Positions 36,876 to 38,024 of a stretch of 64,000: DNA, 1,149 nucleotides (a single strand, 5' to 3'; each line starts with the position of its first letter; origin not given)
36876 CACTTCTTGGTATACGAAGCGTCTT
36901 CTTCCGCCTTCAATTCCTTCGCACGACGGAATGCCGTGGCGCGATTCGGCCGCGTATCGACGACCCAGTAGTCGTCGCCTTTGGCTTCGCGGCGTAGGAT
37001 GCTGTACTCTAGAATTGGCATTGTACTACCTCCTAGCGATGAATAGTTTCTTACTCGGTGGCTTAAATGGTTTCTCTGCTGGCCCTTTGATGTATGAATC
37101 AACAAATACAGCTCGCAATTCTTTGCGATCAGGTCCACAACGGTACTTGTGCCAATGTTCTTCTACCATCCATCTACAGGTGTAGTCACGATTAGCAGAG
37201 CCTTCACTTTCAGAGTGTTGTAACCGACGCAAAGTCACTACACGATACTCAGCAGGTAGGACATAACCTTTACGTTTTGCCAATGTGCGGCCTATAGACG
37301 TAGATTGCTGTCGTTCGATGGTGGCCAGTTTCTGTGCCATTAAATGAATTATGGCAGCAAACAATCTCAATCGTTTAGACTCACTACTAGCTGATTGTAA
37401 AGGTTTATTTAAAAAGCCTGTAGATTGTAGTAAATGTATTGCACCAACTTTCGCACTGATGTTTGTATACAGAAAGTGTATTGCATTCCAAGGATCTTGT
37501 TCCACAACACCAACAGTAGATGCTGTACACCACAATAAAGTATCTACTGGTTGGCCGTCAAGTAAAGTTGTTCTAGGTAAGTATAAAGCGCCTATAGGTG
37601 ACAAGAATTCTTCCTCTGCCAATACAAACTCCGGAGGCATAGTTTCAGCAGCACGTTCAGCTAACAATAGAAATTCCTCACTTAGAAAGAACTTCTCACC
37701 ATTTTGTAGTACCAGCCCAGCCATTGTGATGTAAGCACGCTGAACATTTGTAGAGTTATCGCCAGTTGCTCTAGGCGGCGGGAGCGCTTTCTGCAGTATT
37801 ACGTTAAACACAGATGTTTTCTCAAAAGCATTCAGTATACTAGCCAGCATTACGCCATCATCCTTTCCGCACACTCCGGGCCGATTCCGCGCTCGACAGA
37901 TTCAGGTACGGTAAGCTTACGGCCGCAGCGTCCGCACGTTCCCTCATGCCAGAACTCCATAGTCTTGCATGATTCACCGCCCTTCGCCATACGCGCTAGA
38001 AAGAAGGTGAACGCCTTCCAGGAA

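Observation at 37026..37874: Low-GC island: 282-aa gene of foreign composition inside the early operon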

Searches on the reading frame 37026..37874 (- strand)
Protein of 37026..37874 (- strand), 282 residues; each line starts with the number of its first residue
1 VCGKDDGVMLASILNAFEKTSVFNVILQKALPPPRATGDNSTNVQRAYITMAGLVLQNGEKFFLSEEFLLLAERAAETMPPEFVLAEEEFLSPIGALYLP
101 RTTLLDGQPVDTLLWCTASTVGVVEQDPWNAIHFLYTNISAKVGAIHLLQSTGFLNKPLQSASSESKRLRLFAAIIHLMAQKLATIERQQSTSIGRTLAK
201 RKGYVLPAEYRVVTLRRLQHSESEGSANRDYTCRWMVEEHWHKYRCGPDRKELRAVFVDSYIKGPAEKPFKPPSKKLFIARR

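Call 4: search_protein_families(library=pfam, proteins=[window:37026-37874:-], max_evalue=1)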
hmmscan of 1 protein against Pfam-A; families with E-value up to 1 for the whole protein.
window:37026-37874:- (282 aa): 0 families

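Call 5: search_protein_families(library=phrogs, proteins=[window:37026-37874:-], max_evalue=1)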
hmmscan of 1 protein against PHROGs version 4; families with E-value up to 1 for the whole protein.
window:37026-37874:- (282 aa): 2 families
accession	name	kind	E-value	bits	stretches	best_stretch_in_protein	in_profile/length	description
phrog_15934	-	unknown function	2.5e-19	71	1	162-275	180-299/305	-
phrog_32938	-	unknown function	0.089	14.2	1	14-39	16-40/63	-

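Call 7: search_dna_similar(query=window:37026-37874:-, collection=phages, mode=protein, max_rows=40)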
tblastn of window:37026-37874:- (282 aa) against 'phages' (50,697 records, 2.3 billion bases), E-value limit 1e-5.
Records with a match: 1; places in all: 1; records where one place covers at least 80% of the query: 0.
Best place of each record, by identity: <60% 1.
By first word of the organism name: Corynebacterium 1.
By host as written in the record: Corynebacterium glutamicum ATCC 21792 1.
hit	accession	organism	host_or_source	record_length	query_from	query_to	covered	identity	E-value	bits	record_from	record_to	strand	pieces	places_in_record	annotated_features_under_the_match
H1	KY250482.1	Corynebacterium phage phi16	Corynebacterium glutamicum ATCC 21792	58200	133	271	49%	30.1%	4e-8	60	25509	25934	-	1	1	hypothetical protein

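Call 9: find_homologous_proteins(query=window:37026-37874:-, max_evalue=0.001)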
Query window:37026-37874:- (282 aa): 1 proteins with E <= 0.001 among 1652 candidates.
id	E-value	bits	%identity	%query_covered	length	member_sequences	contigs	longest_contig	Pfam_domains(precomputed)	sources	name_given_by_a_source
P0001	6.4e-179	611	100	97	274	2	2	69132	-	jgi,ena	jgi:hypothetical protein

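Call 15: find_encoding_contigs(protein=P0001, flank=10000, max_places=6)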
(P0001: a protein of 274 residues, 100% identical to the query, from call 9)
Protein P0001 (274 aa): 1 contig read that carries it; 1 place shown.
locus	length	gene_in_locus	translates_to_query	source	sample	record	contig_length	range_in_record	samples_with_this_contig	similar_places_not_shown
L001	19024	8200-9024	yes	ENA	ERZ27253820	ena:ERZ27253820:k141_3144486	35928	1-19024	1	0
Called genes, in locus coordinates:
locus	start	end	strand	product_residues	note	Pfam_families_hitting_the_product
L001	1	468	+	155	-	?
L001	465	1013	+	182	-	PF22769:DCD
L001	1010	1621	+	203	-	PF00293:NUDIX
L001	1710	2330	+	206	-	PF12705:PDDEXK_1 (weak)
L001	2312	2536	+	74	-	-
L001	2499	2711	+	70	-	-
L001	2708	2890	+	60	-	-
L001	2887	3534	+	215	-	PF16473:Rv2179c-like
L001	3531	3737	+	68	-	-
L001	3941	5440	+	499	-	PF00176:SNF2-rel_dom, PF00270:DEAD (weak), PF04851:ResIII (weak)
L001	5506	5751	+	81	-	-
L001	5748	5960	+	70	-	-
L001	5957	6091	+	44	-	-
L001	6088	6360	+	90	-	-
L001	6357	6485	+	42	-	-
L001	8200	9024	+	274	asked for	-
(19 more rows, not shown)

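Call 18: search_protein_representatives(protein=window:37026-37850:-)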
Query: 274 residues. Proteins with E-value up to 0.001 (for the whole library): 2514; up to 1e-10: 225; up to 1e-30: 1. The best 150 are listed.
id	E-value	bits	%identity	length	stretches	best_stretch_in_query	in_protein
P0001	1.6e-179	611.1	100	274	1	1-274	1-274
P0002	2.6e-20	89.3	41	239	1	162-274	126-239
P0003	3.4e-20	89.0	34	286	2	159-273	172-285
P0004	2.1e-19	86.3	31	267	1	36-273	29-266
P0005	2.3e-19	86.2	38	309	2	163-274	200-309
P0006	5.4e-19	85.0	31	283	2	159-272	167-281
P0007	2.2e-18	83.0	29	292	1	31-273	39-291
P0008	7.5e-18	81.3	29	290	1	19-274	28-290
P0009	1.1e-17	80.7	35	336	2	157-273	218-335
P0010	1.1e-16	77.5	31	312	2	154-274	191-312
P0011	1.1e-16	77.4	39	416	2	161-274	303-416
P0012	1.4e-16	77.1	29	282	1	42-274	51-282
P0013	2.0e-16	76.6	36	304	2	162-274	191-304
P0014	2.2e-16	76.5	34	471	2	152-274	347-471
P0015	2.9e-16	76.0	43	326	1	161-274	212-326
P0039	2.6e-15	73.0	38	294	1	156-272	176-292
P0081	2.4e-13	66.5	28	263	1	41-271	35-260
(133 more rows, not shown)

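Call 20: search_protein_families(library=pfam, alignment_id=A1, max_evalue=0.01)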
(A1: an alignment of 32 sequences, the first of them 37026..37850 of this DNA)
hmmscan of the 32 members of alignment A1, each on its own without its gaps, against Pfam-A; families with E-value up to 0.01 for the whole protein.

A. member 1, window:37026-37850:- (274 aa): 0 families

B. families by the number of members that match (of 32 scanned): 0 families

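Call 21: search_protein_families(library=phrogs, alignment_id=A1, max_evalue=0.001)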
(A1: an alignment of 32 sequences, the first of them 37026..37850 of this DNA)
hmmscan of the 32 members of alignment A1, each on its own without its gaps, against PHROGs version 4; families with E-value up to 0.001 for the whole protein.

A. member 1, window:37026-37850:- (274 aa): 1 family
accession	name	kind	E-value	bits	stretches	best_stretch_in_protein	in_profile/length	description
phrog_15934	-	unknown function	2.2e-19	71.1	1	154-267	180-299/305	-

B. families by the number of members that match (of 32 scanned): 2 families
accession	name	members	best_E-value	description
phrog_15934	-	32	2.1e-32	-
phrog_10678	-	3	4.3e-05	-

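Call 22: search_solved_structures(query=A1, max_evalue=1, show_alignments=2)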
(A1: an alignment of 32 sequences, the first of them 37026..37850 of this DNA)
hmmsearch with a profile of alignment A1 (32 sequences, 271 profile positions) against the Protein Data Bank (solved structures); distinct sequences matched with E-value up to 1: 0.

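Call 23: find_homologous_proteins(query=A1, max_evalue=0.00001)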
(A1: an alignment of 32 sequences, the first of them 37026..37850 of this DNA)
Query A1 (32 sequences) (274 aa, profile of the alignment): 4 proteins with E <= 0.00001 among 8000 candidates.
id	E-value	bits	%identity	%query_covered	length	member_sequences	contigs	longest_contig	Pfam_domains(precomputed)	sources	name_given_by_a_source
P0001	8.0e-64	234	100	100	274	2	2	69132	-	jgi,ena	jgi:hypothetical protein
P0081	6.2e-62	228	24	97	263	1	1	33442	-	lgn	-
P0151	6.9e-35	139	21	81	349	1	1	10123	-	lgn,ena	-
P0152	1.1e-31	128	36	37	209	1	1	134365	-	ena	-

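Call 24: search_dna_similar(query=P0015, collection=phages, mode=protein, max_rows=40, max_evalue=0.001)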
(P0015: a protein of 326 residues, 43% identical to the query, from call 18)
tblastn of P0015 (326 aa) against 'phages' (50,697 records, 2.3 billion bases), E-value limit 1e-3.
Records with a match: 2; places in all: 2; records where one place covers at least 80% of the query: 0.
Best place of each record, by identity: <60% 2.
By first word of the organism name: Corynebacterium 1; Streptomyces 1.
By host as written in the record: Corynebacterium glutamicum ATCC 21792 1; Streptomyces toxytricini NRRL B-5426 1.
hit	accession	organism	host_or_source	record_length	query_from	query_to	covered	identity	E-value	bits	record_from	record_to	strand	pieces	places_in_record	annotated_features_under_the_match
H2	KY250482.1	Corynebacterium phage phi16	Corynebacterium glutamicum ATCC 21792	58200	221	315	29%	35.0%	2e-5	52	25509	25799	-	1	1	hypothetical protein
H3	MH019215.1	Streptomyces phage Yara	Streptomyces toxytricini NRRL B-5426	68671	236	321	26%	37.5%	2e-8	62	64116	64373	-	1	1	103: hypothetical protein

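Call 25: get_annotated_region(hit=H1, flank=6000)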
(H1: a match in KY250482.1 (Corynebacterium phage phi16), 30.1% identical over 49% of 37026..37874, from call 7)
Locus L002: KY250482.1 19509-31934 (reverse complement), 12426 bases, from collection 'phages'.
description: Corynebacterium phage phi16, complete genome.
organism: Corynebacterium phage phi16 (NCBI taxid 1927022)
taxonomy: Viruses; Duplodnaviria; Heunggongvirae; Uroviricota; Caudoviricetes
host: Corynebacterium glutamicum ATCC 21792; source: -; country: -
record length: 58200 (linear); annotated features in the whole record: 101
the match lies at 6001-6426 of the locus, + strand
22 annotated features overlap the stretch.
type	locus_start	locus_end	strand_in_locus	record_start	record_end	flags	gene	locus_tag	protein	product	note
CDS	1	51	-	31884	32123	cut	-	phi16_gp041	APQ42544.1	hypothetical protein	ORF41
CDS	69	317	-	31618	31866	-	-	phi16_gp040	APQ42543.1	hypothetical protein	ORF40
CDS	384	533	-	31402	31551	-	-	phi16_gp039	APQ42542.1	hypothetical protein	ORF39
CDS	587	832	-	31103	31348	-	-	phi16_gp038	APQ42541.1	hypothetical protein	ORF38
CDS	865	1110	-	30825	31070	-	-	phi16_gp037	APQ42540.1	hypothetical protein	ORF37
CDS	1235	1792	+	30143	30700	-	-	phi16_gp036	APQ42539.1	putative DNA-binding protein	ORF36; putative DNA-binding protein (transcriptional regulator)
CDS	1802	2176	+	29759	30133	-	-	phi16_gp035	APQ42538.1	putative metallo-endopeptidase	ORF35; alternative start codon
CDS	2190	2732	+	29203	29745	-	-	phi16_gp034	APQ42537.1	putative super infection exclusion protein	ORF34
CDS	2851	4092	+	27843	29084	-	-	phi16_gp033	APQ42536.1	integrase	ORF33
CDS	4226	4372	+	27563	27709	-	-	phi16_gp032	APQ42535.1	hypothetical protein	ORF32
CDS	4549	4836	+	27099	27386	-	-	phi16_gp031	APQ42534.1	hypothetical protein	ORF31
CDS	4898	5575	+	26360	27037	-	-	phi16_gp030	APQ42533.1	hypothetical protein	ORF30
CDS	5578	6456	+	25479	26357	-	-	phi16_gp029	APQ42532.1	hypothetical protein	ORF29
CDS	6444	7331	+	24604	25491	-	-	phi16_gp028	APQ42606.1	hypothetical protein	ORF28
CDS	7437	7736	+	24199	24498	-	-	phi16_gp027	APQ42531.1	hypothetical protein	ORF27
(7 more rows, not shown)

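Call 27: find_homologous_proteins(query=P0015, max_evalue=0.001)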
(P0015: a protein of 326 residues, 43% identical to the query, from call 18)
Query P0015 (326 aa): 130 proteins with E <= 0.001 among 2060 candidates; the best 120 are listed.
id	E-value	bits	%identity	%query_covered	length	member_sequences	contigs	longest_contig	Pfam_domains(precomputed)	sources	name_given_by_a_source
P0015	6.4e-223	757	100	100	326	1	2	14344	-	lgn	-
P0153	1.8e-190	650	85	100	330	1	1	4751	-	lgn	-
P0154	3.5e-138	478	65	100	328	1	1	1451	-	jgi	jgi:hypothetical protein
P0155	4.4e-127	442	60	100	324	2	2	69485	-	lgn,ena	-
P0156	5.2e-126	438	60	100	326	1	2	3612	-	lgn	-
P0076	5.2e-101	356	52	100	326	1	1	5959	-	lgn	-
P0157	2.8e-94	334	68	67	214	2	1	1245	-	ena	-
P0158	5.5e-93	330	46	100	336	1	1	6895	-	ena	-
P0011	2.1e-92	328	55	68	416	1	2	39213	-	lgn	-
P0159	9.1e-92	326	52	93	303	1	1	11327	-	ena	-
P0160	1.5e-90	322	54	89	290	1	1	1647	-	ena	-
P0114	7.2e-85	303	47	100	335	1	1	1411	-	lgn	-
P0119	5.4e-84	300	48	100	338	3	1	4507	-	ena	-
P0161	1.0e-81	293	46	100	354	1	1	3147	-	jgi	jgi:hypothetical protein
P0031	2.3e-80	288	43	100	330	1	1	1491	-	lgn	-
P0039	7.3e-55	205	36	100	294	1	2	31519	-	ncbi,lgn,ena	-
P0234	2.6e-46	176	34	100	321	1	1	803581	-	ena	-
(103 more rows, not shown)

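Call 30: search_solved_structures(query=A2, max_evalue=10, show_alignments=2)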
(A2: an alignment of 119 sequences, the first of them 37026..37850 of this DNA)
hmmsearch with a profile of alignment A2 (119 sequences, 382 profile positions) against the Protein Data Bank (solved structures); distinct sequences matched with E-value up to 10: 0.

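Call 31: find_encoding_contigs(protein=P0155, flank=8000, max_places=2)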
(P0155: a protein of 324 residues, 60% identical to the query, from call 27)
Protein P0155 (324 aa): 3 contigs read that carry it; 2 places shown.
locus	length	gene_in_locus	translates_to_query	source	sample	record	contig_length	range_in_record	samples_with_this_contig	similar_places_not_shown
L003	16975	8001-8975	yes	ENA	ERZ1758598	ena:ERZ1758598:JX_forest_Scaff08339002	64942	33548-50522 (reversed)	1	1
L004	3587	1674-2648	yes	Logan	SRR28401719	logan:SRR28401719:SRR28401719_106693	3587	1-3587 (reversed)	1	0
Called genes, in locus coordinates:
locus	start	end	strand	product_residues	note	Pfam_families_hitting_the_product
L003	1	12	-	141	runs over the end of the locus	-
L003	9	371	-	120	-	-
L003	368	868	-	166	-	-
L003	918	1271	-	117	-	-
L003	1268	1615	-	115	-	-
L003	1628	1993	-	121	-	-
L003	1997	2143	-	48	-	-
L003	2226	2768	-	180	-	-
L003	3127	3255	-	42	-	-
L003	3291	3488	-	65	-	-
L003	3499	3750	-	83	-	-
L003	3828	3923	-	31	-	-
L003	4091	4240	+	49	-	-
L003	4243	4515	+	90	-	-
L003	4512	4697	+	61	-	-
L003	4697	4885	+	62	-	-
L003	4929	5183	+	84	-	-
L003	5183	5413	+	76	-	-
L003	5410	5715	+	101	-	-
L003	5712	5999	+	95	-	-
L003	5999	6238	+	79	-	-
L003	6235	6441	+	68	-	-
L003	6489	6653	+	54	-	-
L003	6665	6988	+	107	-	-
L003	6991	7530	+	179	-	-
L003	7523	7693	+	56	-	-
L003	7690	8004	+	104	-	-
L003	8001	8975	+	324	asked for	-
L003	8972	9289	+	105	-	-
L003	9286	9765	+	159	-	-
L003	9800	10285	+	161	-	PF18721:CxC6 (faint)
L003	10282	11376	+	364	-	-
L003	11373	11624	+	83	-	-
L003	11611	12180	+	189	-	-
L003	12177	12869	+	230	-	-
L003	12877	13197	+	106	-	-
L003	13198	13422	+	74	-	-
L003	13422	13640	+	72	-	-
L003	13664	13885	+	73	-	-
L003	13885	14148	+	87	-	-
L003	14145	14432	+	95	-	-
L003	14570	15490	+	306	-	-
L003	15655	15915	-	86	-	-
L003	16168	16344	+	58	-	-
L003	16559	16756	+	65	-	-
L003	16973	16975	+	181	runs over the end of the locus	-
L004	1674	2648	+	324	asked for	-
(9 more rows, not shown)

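Call 32: find_encoding_contigs(protein=P0234, flank=10000, max_places=2)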
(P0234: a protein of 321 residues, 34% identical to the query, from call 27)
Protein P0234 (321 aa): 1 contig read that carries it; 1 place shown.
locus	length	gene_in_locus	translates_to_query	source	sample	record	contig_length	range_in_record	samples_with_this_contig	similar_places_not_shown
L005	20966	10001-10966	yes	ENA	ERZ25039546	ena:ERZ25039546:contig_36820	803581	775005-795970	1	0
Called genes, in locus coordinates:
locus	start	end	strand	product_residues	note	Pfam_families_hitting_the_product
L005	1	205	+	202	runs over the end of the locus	PF02357:NusG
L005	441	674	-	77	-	-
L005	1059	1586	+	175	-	PF03946:Ribosomal_L11_N, PF00298:Ribosomal_L11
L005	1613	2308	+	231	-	PF00687:Ribosomal_L1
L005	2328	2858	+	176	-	PF00466:Ribosomal_L10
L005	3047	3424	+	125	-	PF16320:Ribosomal_L12_N, PF00542:Ribosomal_L12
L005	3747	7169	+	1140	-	PF04563:RNA_pol_Rpb2_1, PF04561:RNA_pol_Rpb2_2, PF04565:RNA_pol_Rpb2_3, PF10385:RNA_pol_Rpb2_45, PF00562:RNA_pol_Rpb2_6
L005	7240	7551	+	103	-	PF00562:RNA_pol_Rpb2_6, PF04560:RNA_pol_Rpb2_7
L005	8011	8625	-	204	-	-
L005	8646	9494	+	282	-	-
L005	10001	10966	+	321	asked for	-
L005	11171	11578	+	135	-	-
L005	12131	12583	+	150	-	-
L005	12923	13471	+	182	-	PF13328:HD_4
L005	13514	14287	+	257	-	-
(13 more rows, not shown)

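Call 33: find_encoding_contigs(protein=P0039, flank=10000, max_places=2)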
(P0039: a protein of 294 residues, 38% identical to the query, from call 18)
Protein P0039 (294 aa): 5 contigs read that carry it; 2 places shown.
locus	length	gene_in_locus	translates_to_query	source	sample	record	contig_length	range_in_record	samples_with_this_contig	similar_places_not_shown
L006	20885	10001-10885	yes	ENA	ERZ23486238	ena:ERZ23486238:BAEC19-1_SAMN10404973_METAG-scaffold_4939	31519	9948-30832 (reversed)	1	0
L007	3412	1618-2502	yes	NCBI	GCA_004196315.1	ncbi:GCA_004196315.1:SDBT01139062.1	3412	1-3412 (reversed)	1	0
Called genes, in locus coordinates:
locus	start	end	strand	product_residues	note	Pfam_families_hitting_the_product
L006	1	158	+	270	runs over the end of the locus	PF20188:DUF6551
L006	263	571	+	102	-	-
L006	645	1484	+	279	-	-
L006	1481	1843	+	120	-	-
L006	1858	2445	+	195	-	-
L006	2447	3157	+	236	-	-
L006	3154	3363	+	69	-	-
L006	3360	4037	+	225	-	-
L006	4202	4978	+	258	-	-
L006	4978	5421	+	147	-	-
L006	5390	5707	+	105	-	PF06147:DUF968, PF16784:HNHc_6 (weak)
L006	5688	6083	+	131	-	-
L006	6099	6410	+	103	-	-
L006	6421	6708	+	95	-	-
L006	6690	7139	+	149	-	PF02075:RuvC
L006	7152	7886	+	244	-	PF25283:DUF7873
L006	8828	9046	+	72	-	-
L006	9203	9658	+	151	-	PF18066:Phage_ABA_S (weak)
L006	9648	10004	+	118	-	-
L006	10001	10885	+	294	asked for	-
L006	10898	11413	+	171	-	-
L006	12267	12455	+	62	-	-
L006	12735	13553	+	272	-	-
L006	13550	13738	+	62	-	-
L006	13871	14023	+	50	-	-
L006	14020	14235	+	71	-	PF06288:DUF1040 (faint)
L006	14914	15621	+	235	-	PF00535:Glycos_transf_2 (faint)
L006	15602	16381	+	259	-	PF13489:Methyltransf_23 (weak), PF13847:Methyltransf_31 (weak), PF08241:Methyltransf_11 (weak), PF08242:Methyltransf_12, PF13649:Methyltransf_25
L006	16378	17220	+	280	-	-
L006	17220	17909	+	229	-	PF05050:Methyltransf_21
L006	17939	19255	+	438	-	PF04055:Radical_SAM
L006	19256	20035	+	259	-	PF13489:Methyltransf_23 (faint)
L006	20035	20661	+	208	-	PF13489:Methyltransf_23, PF08241:Methyltransf_11 (weak), PF08242:Methyltransf_12 (weak), PF13649:Methyltransf_25 (weak)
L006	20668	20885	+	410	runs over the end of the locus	PF03721:UDPG_MGDP_dh_N, PF00984:UDPG_MGDP_dh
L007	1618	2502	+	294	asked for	-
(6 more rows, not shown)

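Call 37: predict_structure(alignment_id=A2)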
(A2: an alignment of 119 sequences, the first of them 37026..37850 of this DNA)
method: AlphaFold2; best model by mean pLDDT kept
length: 274 residues; sequences in the alignment: 119
mean_pLDDT: 81.2   pTM: 0.78
mean pLDDT of the five models: 81.2, 80.1, 80.0, 79.8, 79.6
residues with pLDDT >= 90: 101; 70-90: 113; 50-70: 47; < 50: 13
segments of 3 or more residues with pLDDT < 50: 117-124, 134-136
pLDDT, mean of each block of 10 residues (from residue 1): 88 85 75 80 89 95 93 87 94 88 88 54 50 51 54 71 93 94 94 91 90 57 88 89 90 86 85 64
secondary structure, 60 per line:
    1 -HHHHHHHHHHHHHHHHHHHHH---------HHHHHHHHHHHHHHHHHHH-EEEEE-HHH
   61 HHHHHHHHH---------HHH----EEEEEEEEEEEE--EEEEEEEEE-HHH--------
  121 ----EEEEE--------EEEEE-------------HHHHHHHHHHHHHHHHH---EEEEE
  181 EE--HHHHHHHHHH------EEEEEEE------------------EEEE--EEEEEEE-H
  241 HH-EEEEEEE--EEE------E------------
elements in order: H2-22 H32-50 E52-56 H58-69 E86-97 E100-108 E125-129 E138-142 H156-172 E176-182 H185-194 E201-207 E226-229 E232-238 E244-250 E253-255

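Call 40: search_protein_families(library=padloc, proteins=[window:37026-37850:-, P0015, P0008, P0081], max_evalue=1)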
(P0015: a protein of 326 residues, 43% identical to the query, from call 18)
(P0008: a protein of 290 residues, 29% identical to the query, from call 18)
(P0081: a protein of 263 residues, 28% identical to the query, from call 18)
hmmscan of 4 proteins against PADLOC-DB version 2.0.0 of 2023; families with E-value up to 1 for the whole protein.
window:37026-37850:- (274 aa): 0 families

P0015 (326 aa): 0 families

P0008 (290 aa): 1 family
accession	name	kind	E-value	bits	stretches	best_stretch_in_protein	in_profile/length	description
PDLC04727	PDC-M61A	-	0.053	10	1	132-194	195-258/487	-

P0081 (263 aa): 0 families

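Call 41: search_protein_families(library=ncbifam, proteins=[window:37026-37850:-, P0015, P0008, P0081], max_evalue=1)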
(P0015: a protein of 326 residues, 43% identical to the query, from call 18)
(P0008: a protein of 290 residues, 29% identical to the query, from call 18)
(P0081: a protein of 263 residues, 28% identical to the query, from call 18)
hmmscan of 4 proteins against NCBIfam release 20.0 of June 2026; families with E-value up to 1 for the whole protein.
window:37026-37850:- (274 aa): 1 family
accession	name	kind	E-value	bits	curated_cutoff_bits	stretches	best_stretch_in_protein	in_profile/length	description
NF033081.0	AAC_3_IV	equivalog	0.2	11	420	1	66-122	29-85/252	AAC(3)-IV family aminoglycoside N-acetyltransferase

P0015 (326 aa): 0 families

P0008 (290 aa): 0 families

P0081 (263 aa): 0 families
